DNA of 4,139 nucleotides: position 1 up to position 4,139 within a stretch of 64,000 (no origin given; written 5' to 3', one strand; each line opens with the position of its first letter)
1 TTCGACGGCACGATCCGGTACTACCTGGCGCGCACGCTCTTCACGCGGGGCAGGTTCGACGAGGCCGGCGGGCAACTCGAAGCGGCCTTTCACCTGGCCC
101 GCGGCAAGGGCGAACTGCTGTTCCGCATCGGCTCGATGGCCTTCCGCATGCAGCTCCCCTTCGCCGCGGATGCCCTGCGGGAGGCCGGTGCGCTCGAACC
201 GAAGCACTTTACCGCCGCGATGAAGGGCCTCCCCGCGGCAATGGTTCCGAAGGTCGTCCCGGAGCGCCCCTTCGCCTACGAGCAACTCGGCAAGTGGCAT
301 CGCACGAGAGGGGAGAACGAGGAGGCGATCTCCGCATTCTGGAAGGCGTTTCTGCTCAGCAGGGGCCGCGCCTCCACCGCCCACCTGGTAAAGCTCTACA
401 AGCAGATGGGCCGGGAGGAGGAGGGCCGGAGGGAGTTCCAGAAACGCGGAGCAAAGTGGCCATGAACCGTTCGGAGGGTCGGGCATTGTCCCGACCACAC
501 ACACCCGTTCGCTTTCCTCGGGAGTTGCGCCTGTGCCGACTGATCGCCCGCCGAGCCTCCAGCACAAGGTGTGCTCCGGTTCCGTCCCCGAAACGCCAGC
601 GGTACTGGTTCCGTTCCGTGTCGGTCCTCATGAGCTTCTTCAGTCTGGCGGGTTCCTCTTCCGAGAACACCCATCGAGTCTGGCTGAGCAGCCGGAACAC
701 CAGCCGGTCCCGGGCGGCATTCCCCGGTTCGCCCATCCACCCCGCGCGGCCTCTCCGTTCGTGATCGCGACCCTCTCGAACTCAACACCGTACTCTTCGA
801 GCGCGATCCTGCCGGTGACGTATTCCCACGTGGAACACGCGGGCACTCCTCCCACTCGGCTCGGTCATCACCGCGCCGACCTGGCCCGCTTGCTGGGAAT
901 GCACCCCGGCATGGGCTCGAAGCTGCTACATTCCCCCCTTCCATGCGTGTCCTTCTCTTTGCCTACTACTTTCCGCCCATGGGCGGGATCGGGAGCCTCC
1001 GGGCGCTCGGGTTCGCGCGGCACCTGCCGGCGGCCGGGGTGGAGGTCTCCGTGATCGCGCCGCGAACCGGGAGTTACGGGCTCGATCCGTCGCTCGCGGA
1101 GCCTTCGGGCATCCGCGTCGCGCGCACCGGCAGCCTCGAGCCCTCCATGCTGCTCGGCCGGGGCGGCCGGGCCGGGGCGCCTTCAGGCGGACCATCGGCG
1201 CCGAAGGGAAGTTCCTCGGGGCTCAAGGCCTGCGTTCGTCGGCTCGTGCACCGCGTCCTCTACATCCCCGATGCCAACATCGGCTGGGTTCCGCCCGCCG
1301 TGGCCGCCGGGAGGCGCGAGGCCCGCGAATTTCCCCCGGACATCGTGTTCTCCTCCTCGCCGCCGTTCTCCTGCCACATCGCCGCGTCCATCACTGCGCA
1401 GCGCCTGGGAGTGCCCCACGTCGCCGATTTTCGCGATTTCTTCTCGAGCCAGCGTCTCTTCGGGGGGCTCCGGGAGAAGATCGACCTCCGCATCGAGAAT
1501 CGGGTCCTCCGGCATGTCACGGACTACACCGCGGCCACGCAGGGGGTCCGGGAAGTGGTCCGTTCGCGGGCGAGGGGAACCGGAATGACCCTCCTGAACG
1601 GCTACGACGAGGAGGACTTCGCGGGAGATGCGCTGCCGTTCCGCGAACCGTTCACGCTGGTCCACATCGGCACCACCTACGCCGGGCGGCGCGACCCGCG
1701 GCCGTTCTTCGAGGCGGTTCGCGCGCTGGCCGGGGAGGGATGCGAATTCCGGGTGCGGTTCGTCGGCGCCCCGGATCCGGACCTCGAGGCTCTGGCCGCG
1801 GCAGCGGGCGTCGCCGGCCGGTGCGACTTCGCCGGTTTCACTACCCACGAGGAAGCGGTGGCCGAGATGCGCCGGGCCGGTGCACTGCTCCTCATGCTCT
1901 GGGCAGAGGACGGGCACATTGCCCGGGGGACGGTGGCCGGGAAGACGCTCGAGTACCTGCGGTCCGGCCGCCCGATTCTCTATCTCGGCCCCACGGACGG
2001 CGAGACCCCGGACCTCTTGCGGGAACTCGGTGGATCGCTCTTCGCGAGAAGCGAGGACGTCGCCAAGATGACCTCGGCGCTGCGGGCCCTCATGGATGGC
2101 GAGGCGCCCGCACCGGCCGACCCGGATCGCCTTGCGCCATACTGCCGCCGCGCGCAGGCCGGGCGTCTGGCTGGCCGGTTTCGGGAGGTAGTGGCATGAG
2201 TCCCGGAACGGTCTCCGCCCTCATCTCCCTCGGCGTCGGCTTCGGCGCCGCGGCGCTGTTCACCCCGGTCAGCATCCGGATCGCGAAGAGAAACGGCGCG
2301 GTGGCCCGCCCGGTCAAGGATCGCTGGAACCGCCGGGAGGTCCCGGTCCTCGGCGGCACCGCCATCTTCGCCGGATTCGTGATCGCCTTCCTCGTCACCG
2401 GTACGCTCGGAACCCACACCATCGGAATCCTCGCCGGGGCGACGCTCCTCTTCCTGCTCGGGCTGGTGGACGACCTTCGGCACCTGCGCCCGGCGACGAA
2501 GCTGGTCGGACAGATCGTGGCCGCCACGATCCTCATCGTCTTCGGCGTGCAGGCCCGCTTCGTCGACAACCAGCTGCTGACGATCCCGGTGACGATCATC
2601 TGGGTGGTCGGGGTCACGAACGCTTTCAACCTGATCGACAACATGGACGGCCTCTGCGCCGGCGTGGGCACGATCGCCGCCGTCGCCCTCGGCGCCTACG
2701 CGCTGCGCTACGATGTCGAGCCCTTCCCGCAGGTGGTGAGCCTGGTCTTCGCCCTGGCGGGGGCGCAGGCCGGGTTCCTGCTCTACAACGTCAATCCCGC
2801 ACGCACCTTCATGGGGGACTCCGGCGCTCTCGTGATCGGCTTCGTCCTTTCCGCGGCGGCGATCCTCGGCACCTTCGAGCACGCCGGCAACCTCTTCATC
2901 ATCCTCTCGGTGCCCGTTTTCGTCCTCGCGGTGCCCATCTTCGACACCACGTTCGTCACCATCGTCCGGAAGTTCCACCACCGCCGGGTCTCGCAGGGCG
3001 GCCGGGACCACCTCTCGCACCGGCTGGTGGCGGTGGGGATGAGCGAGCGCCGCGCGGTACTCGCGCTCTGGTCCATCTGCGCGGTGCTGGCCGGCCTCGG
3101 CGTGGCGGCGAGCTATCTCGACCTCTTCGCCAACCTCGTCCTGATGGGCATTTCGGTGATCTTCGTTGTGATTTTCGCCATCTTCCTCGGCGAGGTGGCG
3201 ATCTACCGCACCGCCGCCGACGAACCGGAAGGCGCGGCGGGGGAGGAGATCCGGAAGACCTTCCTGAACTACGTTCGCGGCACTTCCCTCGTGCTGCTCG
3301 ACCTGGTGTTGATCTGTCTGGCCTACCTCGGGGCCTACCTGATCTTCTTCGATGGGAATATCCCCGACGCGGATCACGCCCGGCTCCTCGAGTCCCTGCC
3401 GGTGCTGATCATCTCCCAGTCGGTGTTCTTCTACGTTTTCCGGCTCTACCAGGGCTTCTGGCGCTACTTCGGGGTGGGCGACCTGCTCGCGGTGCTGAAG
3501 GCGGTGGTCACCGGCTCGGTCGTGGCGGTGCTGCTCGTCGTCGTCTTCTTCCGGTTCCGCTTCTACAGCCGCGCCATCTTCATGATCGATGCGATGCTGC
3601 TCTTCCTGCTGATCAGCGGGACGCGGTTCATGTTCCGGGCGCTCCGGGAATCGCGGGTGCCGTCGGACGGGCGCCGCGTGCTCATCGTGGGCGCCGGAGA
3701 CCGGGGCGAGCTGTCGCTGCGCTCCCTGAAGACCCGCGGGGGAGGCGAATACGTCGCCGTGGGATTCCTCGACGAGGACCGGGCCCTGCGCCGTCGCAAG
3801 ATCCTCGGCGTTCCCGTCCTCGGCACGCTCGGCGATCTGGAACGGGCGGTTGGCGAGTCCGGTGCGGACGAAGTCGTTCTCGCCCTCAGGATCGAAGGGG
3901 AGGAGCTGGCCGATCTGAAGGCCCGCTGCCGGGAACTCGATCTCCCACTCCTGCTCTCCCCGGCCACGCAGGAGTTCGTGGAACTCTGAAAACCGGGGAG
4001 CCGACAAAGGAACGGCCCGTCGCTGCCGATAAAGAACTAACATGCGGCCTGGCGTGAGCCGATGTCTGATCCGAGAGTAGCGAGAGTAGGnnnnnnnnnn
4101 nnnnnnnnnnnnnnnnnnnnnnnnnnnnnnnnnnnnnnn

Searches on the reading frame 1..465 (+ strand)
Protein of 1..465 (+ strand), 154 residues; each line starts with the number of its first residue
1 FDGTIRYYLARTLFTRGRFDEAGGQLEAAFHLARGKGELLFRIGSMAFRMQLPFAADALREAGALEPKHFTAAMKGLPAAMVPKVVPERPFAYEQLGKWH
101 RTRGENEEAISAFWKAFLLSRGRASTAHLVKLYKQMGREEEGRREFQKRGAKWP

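Call 31: search_protein_families(library=pfam, proteins=[window:1-465:+], max_evalue=0.001)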
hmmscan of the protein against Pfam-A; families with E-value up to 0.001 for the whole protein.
window:1-465:+ (154 aa): 4 families
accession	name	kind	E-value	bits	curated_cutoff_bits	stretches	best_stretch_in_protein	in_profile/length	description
PF13428.12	TPR_14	-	7.6e-07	29.6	23.5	0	6-42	4-40/44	Tetratricopeptide repeat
PF13374.12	TPR_10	-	1.3e-05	25.4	27.5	0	92-119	4-31/42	Tetratricopeptide repeat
PF07719.23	TPR_2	-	0.00049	20.5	27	0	7-32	5-30/34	Tetratricopeptide repeat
PF13424.12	TPR_12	-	0.0007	20.2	30.1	0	5-33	5-33/77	Tetratricopeptide repeat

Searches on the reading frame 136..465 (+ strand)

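Call 4: search_protein_families(library=pfam, proteins=[window:136-465:+], max_evalue=0.01)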
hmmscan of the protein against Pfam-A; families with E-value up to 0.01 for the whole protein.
window:136-465:+ (109 aa): 1 family
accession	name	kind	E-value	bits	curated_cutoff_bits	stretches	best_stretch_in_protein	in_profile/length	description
PF13428.12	TPR_14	-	0.0014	19.5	23.5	0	47-72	3-28/44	Tetratricopeptide repeat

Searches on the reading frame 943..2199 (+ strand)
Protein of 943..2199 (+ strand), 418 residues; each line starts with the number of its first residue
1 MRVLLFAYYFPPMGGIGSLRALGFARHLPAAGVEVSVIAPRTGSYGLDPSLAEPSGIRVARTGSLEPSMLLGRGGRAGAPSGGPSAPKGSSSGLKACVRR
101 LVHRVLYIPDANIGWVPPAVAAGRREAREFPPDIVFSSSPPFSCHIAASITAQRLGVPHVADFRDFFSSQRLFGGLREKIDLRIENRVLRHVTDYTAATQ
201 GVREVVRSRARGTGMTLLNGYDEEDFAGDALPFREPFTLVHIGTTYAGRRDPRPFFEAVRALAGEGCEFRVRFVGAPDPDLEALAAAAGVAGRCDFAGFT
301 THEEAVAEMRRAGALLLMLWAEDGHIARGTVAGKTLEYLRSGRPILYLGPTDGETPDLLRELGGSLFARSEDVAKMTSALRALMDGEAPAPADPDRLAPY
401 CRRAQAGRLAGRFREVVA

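Call 3: search_protein_families(library=pfam, proteins=[window:943-2199:+], max_evalue=0.01)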
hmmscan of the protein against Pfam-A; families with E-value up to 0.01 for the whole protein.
window:943-2199:+ (418 aa): 3 families
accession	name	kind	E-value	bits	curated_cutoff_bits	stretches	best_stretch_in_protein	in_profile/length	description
PF13439.12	Glyco_transf_4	-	1.3e-10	42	28.5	1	99-209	40-151/170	Glycosyltransferase Family 4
PF13579.12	Glyco_trans_4_4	-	2.6e-09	38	29.7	1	20-207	6-143/158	Glycosyl transferase 4-like domain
PF13692.12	Glyco_trans_1_4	-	5.1e-07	30.5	27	1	238-385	3-141/142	Glycosyl transferases group 1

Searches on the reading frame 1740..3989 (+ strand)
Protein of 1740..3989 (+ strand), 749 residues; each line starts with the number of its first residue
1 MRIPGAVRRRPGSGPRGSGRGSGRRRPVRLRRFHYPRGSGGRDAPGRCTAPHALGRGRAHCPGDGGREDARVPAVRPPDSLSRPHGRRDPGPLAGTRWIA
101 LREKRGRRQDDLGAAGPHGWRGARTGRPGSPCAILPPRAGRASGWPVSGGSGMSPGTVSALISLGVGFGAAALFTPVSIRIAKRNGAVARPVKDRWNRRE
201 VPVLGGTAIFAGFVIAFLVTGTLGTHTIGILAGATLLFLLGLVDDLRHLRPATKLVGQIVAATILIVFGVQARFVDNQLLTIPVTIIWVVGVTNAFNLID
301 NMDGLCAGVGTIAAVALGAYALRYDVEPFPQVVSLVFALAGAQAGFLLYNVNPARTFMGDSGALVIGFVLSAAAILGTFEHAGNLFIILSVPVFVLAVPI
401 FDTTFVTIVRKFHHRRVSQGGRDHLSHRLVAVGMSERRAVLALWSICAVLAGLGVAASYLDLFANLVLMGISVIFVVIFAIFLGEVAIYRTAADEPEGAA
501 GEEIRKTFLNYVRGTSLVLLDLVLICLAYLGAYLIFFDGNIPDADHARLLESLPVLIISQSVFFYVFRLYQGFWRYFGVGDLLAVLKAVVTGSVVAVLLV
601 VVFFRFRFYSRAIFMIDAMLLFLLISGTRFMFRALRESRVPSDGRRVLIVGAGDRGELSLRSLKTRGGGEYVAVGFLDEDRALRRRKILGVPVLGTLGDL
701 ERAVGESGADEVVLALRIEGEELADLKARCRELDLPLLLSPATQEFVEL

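Call 3: search_protein_families(library=pfam, proteins=[window:1740-3989:+], max_evalue=0.01)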
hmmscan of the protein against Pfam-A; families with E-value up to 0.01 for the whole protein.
window:1740-3989:+ (749 aa): 2 families
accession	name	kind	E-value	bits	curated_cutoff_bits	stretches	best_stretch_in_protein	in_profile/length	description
PF00953.26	Glycos_transf_4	-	4.7e-33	114.9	27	1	228-377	2-159/160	Glycosyl transferase family 4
PF13727.12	CoA_binding_3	-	2.3e-11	44.4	25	1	593-731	27-165/175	CoA-binding domain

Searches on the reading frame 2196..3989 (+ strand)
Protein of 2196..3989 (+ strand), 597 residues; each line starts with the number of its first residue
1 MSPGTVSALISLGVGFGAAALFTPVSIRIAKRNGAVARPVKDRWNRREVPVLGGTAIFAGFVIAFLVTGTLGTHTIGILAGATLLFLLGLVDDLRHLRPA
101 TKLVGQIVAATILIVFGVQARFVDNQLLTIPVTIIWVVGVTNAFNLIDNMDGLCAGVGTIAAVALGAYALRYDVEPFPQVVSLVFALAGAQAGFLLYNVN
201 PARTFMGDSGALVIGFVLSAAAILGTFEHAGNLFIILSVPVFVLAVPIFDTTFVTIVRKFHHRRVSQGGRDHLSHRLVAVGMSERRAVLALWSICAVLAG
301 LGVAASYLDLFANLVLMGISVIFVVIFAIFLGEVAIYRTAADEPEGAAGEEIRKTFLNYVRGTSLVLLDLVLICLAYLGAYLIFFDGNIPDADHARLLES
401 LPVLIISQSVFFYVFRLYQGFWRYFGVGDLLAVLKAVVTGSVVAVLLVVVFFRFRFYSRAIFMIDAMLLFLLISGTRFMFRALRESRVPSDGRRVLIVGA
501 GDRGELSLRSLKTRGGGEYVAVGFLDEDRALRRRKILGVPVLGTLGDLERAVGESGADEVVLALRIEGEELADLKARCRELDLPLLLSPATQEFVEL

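Call 23: search_protein_families(library=ncbifam, proteins=[window:2196-3989:+], max_evalue=0.01)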
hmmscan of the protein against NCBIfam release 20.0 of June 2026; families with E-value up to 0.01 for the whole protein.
window:2196-3989:+ (597 aa): 7 families
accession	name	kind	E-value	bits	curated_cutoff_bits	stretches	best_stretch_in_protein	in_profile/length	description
TIGR02380.1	ECA_wecA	exception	5.8e-28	98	326.05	1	19-329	11-332/346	UDP-N-acetylglucosamine--undecaprenyl-phosphate N-acetylglucosaminephosphotransferase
NF053644.1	MraY_archaea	equivalog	2.5e-27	96.1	450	1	100-302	151-339/340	pseudomurein biosynthesis MraY family phospho-N-acetylmuramoyl-pentapeptide-transferase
TIGR03025.1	EPS_sugtrans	subfamily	9e-22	77.9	295.55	1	367-594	1-227/445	exopolysaccharide biosynthesis polyprenyl glycosylphosphotransferase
TIGR00445.1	mraY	equivalog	3.4e-20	72.8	192.05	1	42-304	28-316/321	phospho-N-acetylmuramoyl-pentapeptide-transferase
TIGR03023.1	WcaJ_sugtrans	equivalog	2.8e-19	69.8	410.75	1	367-594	1-232/453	undecaprenyl-phosphate glucose phosphotransferase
TIGR03022.1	WbaP_sugtrans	subfamily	1.4e-08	34.5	403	1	365-568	1-200/456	undecaprenyl-phosphate galactose phosphotransferase WbaP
TIGR03570.1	NeuD_NnaD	subfamily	0.00038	20.1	160.8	1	495-563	2-65/202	NeuD/PglB/VioB family sugar acetyltransferase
